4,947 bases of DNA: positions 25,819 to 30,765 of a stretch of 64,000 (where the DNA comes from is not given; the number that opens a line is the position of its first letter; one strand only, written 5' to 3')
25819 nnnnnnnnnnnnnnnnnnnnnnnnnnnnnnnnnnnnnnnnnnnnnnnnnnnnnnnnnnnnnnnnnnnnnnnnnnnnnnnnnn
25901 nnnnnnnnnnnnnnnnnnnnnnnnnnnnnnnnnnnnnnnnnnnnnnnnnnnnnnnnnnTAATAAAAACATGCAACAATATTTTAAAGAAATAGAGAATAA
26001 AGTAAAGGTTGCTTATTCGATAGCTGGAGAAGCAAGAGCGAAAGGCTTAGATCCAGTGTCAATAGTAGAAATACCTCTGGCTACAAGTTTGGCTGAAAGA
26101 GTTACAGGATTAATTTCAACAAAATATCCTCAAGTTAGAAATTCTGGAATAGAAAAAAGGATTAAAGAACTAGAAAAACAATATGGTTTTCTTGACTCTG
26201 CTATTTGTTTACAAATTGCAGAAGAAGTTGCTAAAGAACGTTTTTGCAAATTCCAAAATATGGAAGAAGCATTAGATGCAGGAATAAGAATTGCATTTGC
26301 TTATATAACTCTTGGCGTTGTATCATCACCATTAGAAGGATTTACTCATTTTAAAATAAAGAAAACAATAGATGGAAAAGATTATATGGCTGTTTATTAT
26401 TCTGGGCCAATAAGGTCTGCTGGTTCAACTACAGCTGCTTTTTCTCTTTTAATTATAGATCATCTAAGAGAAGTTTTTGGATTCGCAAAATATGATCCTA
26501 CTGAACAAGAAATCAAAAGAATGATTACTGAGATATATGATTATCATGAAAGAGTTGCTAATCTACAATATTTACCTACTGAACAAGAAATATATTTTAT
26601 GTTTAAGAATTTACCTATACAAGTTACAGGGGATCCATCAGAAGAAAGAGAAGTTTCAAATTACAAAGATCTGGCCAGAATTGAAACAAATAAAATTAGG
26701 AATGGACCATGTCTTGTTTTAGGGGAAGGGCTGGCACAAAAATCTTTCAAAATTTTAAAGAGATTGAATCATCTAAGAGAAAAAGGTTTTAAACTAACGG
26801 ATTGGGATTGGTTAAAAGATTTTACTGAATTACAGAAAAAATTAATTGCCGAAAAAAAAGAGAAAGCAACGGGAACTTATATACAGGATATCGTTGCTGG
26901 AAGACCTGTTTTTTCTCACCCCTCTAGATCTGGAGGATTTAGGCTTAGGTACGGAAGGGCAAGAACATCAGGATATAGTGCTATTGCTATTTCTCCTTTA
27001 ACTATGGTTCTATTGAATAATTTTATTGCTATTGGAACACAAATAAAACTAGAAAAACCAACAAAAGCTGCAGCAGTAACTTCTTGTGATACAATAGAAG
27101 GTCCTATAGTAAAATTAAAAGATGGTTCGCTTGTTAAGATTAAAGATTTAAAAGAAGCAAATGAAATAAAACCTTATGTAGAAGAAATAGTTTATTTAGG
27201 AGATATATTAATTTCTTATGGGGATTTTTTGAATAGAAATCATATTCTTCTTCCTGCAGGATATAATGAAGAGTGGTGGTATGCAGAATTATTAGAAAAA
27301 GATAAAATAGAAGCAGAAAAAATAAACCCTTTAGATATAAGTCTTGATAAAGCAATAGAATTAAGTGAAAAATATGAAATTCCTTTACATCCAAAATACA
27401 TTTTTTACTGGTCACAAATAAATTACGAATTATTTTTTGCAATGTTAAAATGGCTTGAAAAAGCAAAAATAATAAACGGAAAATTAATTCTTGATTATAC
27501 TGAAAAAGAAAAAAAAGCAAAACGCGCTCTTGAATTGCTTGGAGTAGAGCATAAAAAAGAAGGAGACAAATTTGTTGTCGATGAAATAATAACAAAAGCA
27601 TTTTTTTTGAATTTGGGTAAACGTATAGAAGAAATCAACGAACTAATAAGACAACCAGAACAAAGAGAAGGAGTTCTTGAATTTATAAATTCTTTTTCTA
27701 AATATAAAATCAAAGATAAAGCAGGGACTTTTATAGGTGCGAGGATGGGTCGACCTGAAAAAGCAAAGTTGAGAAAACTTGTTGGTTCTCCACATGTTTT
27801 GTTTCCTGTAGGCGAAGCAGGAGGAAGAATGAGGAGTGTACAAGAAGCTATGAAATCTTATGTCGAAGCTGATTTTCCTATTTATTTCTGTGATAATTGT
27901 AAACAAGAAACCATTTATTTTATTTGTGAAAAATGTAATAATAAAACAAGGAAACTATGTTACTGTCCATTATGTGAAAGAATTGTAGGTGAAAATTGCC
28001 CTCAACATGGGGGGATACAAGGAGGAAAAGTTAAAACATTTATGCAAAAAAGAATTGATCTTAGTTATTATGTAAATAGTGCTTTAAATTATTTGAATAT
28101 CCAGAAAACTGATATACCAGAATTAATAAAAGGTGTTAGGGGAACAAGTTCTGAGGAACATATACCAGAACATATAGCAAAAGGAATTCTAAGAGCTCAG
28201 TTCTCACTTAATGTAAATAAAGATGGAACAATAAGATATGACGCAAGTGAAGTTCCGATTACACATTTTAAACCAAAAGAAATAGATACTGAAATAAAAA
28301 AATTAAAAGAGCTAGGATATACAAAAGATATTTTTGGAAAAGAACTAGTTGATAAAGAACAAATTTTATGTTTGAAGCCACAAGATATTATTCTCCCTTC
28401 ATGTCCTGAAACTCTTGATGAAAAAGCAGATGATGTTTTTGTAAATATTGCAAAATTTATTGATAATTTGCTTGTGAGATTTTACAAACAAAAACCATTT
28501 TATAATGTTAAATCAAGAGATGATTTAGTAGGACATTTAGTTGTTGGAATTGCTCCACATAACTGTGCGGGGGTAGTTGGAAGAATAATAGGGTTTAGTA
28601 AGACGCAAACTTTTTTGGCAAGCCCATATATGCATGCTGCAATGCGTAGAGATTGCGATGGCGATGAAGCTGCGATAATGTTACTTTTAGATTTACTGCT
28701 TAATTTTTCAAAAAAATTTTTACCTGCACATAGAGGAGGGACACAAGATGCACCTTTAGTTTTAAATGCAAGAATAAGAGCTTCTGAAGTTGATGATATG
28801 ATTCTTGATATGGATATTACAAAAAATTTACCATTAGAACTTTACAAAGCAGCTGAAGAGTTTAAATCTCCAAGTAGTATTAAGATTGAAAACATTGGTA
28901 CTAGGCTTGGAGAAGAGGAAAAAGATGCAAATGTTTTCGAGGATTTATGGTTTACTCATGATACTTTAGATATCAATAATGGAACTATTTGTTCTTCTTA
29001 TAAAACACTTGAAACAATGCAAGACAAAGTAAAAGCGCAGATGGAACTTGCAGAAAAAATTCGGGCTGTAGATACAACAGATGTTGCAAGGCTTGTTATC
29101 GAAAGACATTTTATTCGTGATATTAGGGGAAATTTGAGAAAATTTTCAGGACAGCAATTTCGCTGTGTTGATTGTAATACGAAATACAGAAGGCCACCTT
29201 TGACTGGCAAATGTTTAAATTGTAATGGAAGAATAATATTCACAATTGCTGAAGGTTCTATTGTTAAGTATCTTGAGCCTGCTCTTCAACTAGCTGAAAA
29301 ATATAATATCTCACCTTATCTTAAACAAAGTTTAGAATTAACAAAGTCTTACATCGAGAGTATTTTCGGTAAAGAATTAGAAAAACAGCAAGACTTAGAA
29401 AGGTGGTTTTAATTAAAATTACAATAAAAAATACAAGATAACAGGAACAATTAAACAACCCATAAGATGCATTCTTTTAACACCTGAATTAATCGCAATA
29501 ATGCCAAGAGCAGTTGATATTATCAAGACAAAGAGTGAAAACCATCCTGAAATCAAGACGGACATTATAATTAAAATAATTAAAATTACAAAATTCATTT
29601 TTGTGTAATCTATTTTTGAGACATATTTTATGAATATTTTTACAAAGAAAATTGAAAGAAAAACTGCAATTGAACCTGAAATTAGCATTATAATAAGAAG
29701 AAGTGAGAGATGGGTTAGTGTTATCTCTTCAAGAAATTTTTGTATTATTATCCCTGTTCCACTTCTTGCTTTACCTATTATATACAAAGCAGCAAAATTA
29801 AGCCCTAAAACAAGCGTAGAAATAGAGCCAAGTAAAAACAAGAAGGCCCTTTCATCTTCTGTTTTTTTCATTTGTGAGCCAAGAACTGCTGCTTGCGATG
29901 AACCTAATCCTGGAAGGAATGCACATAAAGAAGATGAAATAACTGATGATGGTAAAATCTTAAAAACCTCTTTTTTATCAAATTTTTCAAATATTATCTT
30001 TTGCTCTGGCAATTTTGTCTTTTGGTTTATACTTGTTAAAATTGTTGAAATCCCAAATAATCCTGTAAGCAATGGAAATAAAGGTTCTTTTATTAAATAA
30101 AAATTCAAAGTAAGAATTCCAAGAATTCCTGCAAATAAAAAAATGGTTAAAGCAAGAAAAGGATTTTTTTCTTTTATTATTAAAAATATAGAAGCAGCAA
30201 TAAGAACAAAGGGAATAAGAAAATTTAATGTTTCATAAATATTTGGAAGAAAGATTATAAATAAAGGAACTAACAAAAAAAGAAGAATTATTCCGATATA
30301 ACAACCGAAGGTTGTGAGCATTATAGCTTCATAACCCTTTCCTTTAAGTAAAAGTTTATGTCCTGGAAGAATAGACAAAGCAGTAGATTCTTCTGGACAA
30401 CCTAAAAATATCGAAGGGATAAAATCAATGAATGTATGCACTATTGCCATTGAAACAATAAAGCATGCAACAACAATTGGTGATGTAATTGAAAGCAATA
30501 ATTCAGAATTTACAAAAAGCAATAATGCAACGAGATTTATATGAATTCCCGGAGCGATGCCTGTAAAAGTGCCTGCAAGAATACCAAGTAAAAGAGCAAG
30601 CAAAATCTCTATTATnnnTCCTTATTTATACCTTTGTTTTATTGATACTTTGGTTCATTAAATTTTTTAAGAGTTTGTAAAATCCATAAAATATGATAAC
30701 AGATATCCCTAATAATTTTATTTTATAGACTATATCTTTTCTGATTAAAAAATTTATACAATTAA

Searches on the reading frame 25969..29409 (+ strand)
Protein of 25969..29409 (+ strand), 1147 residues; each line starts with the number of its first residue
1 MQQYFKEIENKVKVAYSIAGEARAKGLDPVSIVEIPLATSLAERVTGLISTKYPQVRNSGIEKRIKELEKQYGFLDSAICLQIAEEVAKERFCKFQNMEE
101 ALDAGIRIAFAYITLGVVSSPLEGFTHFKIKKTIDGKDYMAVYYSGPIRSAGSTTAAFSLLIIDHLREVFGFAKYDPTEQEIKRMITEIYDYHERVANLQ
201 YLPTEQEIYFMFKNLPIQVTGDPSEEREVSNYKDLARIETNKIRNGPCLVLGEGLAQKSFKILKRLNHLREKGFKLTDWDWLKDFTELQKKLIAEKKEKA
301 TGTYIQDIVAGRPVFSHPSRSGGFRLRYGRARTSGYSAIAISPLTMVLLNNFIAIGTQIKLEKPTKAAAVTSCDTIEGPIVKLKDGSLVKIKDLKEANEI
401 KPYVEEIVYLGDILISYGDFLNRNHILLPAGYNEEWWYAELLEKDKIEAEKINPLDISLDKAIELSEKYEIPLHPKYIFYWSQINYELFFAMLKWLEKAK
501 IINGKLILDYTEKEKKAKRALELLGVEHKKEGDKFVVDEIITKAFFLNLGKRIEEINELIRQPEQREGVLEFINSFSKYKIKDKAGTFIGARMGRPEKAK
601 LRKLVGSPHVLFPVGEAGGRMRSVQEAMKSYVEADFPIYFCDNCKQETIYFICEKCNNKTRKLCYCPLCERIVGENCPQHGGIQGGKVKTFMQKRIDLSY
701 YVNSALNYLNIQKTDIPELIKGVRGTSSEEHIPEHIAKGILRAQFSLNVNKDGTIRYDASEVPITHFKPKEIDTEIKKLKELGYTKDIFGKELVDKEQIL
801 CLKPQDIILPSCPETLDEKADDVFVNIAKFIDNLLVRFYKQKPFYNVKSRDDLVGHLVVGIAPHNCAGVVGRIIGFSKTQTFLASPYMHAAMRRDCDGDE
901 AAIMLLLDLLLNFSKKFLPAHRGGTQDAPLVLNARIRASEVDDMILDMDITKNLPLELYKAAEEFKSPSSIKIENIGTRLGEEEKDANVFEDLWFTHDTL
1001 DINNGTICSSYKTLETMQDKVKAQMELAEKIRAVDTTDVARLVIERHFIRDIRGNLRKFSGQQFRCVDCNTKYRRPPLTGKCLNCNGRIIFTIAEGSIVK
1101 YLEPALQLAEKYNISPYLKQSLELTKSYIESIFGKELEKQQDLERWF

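Call 17: search_protein_families(library=pfam, proteins=[window:25969-29409:+], max_evalue=0.001)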
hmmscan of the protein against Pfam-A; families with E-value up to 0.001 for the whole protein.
window:25969-29409:+ (1147 aa): 3 families
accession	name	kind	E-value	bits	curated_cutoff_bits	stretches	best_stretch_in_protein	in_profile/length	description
PF24844.1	PolC_DP2_central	-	4.9e-124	414.5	24.3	1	297-671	7-368/372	DNA polymerase II large subunit DP2, central domain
PF24846.1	PolC_DP2_cat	-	6.1e-113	377.2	24.3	1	718-1020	6-299/299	DNA polymerase II large subunit DP2, catalytic domain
PF03833.19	PolC_DP2_N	-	9e-85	284.5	24.3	1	3-286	1-269/271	DNA polymerase II large subunit DP2, N-terminal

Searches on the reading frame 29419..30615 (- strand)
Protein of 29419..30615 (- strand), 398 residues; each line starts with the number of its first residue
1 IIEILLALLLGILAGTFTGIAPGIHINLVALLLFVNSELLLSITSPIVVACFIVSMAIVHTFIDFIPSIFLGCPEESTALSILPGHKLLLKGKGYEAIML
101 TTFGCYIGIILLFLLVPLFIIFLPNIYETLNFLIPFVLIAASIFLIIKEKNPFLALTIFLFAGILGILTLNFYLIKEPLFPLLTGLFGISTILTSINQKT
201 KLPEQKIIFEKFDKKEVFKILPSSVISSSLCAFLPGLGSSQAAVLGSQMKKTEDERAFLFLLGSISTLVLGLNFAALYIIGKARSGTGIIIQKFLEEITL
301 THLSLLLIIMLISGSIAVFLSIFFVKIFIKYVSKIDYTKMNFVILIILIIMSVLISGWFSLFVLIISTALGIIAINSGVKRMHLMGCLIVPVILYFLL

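Call 17: search_protein_families(library=pfam, proteins=[window:29419-30615:-], max_evalue=0.001)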
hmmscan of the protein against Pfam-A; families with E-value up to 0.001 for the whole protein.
window:29419-30615:- (398 aa): 1 family
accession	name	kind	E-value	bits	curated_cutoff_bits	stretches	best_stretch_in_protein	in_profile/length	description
PF01970.21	TctA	-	3.4e-50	171.3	28.9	1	5-385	1-422/423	Tripartite tricarboxylate transporter TctA family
